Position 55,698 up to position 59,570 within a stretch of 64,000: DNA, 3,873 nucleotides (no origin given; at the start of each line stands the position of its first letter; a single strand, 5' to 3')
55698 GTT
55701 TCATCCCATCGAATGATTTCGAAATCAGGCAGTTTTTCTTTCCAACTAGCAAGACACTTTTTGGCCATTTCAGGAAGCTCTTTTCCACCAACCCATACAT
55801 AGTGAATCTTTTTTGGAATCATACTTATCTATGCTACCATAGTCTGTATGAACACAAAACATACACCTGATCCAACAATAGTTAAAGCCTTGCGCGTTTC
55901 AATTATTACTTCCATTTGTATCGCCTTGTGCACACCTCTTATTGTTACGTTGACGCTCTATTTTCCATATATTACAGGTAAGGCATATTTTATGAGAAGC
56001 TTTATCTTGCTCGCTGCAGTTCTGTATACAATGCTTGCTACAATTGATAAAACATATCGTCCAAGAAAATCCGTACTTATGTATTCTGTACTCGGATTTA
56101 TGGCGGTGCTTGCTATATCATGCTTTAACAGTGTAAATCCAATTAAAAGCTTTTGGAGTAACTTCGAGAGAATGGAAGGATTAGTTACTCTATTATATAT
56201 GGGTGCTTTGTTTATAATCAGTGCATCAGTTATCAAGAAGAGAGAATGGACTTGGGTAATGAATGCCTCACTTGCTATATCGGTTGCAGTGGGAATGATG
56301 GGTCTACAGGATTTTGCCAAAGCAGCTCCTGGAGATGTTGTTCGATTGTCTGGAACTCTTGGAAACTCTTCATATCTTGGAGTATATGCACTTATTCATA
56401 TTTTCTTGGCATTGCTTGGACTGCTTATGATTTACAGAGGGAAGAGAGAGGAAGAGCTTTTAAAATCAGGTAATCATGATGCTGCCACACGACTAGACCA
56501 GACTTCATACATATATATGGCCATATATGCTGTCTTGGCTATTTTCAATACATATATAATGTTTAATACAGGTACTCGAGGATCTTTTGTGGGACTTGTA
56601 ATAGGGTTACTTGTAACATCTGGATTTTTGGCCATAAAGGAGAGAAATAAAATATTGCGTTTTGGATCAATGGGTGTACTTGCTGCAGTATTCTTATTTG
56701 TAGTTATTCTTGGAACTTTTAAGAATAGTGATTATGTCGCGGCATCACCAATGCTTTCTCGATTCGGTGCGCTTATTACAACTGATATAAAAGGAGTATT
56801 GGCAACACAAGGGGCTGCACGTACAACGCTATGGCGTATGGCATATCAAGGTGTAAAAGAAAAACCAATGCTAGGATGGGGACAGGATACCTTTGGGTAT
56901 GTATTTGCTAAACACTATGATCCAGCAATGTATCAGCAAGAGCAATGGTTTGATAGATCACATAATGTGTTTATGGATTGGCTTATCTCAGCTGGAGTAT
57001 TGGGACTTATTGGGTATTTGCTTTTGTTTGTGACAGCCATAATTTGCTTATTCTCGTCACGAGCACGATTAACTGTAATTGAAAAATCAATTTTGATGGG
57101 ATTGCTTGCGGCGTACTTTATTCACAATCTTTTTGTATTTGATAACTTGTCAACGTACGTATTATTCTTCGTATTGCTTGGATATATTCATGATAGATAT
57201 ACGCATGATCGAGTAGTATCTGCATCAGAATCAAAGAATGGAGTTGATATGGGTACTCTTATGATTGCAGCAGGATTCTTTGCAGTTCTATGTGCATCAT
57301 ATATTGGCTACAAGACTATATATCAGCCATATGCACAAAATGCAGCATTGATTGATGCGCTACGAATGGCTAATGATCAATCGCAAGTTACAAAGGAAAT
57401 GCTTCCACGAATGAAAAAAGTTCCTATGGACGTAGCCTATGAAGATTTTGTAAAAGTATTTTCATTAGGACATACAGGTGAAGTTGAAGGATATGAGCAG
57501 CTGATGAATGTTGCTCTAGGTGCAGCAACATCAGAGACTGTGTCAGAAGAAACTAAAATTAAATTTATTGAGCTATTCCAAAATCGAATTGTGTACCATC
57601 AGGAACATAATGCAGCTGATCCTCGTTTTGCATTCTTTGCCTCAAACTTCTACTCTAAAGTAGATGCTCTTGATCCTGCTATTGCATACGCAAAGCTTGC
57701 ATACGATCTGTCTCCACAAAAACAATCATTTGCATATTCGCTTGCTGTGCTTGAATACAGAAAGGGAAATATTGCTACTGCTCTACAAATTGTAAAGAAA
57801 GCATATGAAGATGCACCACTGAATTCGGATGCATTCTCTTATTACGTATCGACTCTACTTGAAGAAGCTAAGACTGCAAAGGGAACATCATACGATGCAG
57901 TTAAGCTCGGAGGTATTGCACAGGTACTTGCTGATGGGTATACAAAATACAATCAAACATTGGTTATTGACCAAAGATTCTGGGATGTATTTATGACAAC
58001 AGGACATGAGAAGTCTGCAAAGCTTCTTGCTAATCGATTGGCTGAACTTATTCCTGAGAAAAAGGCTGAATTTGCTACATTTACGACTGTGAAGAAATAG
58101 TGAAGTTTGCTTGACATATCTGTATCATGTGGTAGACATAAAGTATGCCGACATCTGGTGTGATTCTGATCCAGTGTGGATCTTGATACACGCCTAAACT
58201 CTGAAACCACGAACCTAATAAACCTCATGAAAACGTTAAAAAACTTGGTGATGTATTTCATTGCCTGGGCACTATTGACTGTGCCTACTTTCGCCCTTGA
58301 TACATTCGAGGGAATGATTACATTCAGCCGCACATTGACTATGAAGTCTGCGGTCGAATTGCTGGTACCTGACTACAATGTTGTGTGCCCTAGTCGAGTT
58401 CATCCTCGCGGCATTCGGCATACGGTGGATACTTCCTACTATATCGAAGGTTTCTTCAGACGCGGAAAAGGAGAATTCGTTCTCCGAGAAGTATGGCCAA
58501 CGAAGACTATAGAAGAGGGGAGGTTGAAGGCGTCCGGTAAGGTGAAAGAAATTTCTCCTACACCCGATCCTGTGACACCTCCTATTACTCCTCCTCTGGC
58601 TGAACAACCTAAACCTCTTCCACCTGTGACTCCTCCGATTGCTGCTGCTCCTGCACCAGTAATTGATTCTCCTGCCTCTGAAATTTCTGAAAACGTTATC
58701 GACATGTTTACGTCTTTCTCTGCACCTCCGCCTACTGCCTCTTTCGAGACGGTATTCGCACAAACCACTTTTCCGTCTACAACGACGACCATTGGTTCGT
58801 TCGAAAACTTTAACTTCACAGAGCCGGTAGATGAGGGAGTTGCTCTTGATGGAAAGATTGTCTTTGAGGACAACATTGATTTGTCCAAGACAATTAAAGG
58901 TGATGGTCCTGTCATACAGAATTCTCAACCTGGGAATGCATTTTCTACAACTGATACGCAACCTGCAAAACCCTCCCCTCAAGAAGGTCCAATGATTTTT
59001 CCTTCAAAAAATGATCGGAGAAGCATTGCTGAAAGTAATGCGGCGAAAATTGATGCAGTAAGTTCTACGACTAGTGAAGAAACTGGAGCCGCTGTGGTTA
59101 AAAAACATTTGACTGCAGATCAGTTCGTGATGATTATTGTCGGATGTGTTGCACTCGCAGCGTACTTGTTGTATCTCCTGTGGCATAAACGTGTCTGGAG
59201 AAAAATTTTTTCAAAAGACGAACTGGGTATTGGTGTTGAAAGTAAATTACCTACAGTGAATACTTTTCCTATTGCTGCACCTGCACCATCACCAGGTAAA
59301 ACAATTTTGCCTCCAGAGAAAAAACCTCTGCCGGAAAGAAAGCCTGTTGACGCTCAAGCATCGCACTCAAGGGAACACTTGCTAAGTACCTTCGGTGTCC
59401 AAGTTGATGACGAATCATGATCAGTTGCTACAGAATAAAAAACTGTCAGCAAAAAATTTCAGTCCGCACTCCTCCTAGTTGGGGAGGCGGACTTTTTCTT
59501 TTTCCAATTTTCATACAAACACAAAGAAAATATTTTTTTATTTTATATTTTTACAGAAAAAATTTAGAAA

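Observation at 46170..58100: Wzx + Wzy_C-TPR glycan locus built from diverged paralog pairs; candidate PglL-like protein O-glycosylation (pilin glycosylation?) system in an LPS-less genome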

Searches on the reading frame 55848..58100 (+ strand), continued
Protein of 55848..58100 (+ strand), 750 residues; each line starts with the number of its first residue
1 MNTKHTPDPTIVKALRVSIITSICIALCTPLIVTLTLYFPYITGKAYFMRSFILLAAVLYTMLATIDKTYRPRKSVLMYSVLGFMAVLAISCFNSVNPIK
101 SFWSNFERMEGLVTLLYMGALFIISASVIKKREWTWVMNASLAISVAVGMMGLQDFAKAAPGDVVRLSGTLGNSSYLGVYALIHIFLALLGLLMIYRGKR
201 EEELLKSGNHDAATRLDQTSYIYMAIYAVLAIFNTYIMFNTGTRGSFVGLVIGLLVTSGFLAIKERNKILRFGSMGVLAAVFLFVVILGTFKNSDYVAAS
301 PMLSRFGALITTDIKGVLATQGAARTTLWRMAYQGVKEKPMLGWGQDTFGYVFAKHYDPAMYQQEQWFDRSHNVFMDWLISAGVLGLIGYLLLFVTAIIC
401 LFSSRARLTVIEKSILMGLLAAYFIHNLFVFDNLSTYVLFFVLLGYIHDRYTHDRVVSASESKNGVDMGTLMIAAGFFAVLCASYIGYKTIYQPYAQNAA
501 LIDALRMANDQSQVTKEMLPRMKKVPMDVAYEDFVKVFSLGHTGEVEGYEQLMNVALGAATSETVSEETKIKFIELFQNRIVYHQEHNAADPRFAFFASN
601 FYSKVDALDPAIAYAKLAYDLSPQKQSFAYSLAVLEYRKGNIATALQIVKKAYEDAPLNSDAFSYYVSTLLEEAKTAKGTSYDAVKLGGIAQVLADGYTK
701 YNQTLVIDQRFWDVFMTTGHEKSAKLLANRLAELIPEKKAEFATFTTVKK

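Call 53: search_protein_families(library=pfam, proteins=[L085:1796-2620:-, L085:521-1792:-, L054:12151-13185:+, L055:5515-6396:-, L024:13587-14570:+, L018:3290-4549:-, L026:5724-6668:-, L082:211-1266:+, L061:868-1617:+, L051:1692-2897:-], max_evalue=0.0001)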
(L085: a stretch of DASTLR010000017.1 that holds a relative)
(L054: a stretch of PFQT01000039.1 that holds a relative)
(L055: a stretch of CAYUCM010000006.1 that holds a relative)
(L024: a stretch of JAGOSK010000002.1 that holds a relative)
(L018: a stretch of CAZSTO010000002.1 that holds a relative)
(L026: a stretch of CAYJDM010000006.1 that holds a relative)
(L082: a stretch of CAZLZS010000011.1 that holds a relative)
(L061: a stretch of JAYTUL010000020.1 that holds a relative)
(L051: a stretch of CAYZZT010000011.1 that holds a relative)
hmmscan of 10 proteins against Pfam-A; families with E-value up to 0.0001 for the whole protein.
L085:1796-2620:- (274 aa): 1 family
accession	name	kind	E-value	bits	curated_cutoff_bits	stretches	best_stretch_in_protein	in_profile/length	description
PF01061.29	ABC2_membrane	-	4.5e-17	62.7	26.9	1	29-234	3-210/211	ABC-2 type transporter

L085:521-1792:- (423 aa): 2 families
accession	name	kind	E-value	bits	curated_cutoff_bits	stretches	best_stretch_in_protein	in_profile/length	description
PF00005.33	ABC_tran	-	4.4e-23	82.8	25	1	62-193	1-135/137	ABC transporter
PF14524.12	Wzt_C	-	1.6e-07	31.8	30.4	1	274-397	2-131/143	Wzt C-terminal domain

L054:12151-13185:+ (344 aa): 2 families
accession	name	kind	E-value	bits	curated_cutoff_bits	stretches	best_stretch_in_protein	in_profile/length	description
PF02873.21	MurB_C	-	9.8e-26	90.3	27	1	220-344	2-99/99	UDP-N-acetylenolpyruvoylglucosamine reductase, C-terminal domain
PF01565.28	FAD_binding_4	-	1.4e-23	83.6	26.4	1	28-152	3-131/139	FAD binding domain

L055:5515-6396:- (293 aa): 1 family
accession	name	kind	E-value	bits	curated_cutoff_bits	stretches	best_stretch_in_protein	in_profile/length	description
PF01531.22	Glyco_transf_11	-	2e-31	109.8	23.9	1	2-291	2-295/298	Glycosyl transferase family 11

L024:13587-14570:+ (327 aa): 3 families
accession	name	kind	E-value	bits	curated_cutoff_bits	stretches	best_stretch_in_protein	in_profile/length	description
PF01370.27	Epimerase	-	2.3e-65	220.8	20.9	1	17-254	1-240/240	NAD dependent epimerase/dehydratase family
PF16363.11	GDP_Man_Dehyd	-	1.4e-17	64.6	27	1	49-273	58-267/332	GDP-mannose 4,6 dehydratase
PF04321.23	RmlD_sub_bind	-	9.8e-08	31.8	27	1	16-75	2-60/287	RmlD substrate binding domain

L018:3290-4549:- (419 aa): 1 family
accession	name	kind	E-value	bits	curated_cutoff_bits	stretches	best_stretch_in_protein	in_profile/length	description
PF00534.26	Glycos_transf_1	-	1.7e-05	24.9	26.4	1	275-337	63-124/172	Glycosyl transferases group 1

L026:5724-6668:- (314 aa): 2 families
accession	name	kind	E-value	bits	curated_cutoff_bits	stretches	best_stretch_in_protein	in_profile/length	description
PF00535.33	Glycos_transf_2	-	6.5e-07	29.9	23.3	1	24-104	24-105/168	Glycosyl transferase family 2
PF13704.12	Glyco_tranf_2_4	-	7.5e-05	23.6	27.5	0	11-94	2-88/98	Glycosyl transferase family 2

L082:211-1266:+ (351 aa): 2 families
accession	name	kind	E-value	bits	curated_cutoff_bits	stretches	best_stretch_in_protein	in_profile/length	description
PF03102.20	NeuB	-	1.1e-78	264.5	22.1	1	38-276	1-238/241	NeuB family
PF08666.17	SAF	-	1.6e-15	57.8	21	1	293-350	2-63/63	SAF domain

L061:868-1617:+ (249 aa): 2 families
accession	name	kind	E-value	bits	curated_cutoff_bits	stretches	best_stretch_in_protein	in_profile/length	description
PF02348.25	CTP_transf_3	-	6.9e-29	101.6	22.6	1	11-208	2-189/217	Cytidylyltransferase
PF12804.13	NTP_transf_3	-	3.3e-05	24.5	27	1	24-138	15-126/160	MobA-like NTP transferase domain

L051:1692-2897:- (401 aa): 4 families
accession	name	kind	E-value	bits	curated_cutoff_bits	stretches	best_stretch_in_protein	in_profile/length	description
PF00534.26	Glycos_transf_1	-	1.9e-24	86.5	26.4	1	209-361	2-161/172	Glycosyl transferases group 1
PF13692.12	Glyco_trans_1_4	-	5.7e-22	79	27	1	237-356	14-140/142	Glycosyl transferases group 1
PF13439.12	Glyco_transf_4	-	1.2e-10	42.2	28.5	1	13-201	2-168/170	Glycosyltransferase Family 4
PF13524.12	Glyco_trans_1_2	-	3.6e-06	27.4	25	1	268-381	27-136/144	Glycosyl transferase-like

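Call 81: search_protein_families(library=pfam, alignment_id=A3, max_evalue=0.00001)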
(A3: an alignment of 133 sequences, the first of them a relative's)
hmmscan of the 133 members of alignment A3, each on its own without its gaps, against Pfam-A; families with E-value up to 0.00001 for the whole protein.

A. member 1, L027:6628-7914:- (428 aa): 2 families
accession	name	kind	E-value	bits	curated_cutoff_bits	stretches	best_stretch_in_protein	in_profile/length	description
PF01943.22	Polysacc_synt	-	4.7e-29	102.1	28.2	1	30-294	3-266/274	Polysaccharide biosynthesis protein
PF13440.11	Polysacc_synt_3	-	5.4e-18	65.7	23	1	53-346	2-291/293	Polysaccharide biosynthesis protein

B. families by the number of members that match (of 133 scanned): 118 families (the first 25 are shown)
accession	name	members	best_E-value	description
PF00534.26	Glycos_transf_1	9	2.4e-34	Glycosyl transferases group 1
PF13489.12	Methyltransf_23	8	3e-27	Methyltransferase domain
PF13692.12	Glyco_trans_1_4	8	2.9e-26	Glycosyl transferases group 1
PF08241.18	Methyltransf_11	8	5.4e-22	Methyltransferase domain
PF13649.12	Methyltransf_25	6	1.9e-16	Methyltransferase domain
PF00535.33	Glycos_transf_2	5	1.7e-24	Glycosyl transferase family 2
PF13847.12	Methyltransf_31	5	1.7e-18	Methyltransferase domain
PF05050.19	Methyltransf_21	4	8.3e-21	Methyltransferase FkbM domain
PF08242.18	Methyltransf_12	4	4.1e-15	Methyltransferase domain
PF13524.12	Glyco_trans_1_2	4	1.1e-12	Glycosyl transferase-like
PF13578.12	Methyltransf_24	4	5.4e-10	Methyltransferase domain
PF01370.27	Epimerase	3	2.1e-48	NAD dependent epimerase/dehydratase family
PF04989.18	RMNT_CmcI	3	6.4e-32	Rhamnosyl O-methyltransferase/CmcI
PF13439.12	Glyco_transf_4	3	2.7e-16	Glycosyltransferase Family 4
PF01209.24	Ubie_methyltran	3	1.3e-07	ubiE/COQ5 methyltransferase family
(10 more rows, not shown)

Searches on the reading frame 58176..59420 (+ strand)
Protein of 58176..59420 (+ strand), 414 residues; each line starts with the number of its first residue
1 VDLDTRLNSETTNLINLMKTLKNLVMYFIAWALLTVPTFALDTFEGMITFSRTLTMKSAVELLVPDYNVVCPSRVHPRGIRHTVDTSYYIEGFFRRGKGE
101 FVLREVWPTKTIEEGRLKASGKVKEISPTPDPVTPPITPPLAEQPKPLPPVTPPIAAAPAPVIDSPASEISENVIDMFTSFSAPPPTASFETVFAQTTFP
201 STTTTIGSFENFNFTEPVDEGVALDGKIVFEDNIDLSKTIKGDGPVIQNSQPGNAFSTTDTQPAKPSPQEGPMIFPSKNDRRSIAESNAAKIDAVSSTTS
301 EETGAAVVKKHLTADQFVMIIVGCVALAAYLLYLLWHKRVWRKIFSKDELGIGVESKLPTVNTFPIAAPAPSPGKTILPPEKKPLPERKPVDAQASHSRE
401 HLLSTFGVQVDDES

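Call 4: search_protein_families(library=pfam, proteins=[window:58176-59420:+], max_evalue=0.01)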
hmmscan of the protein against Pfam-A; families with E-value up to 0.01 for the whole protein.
window:58176-59420:+ (414 aa): 0 families

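Call 34: search_protein_families(library=ncbifam, proteins=[window:58176-59420:+], max_evalue=0.01)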
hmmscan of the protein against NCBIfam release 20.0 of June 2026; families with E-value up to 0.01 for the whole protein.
window:58176-59420:+ (414 aa): 0 families
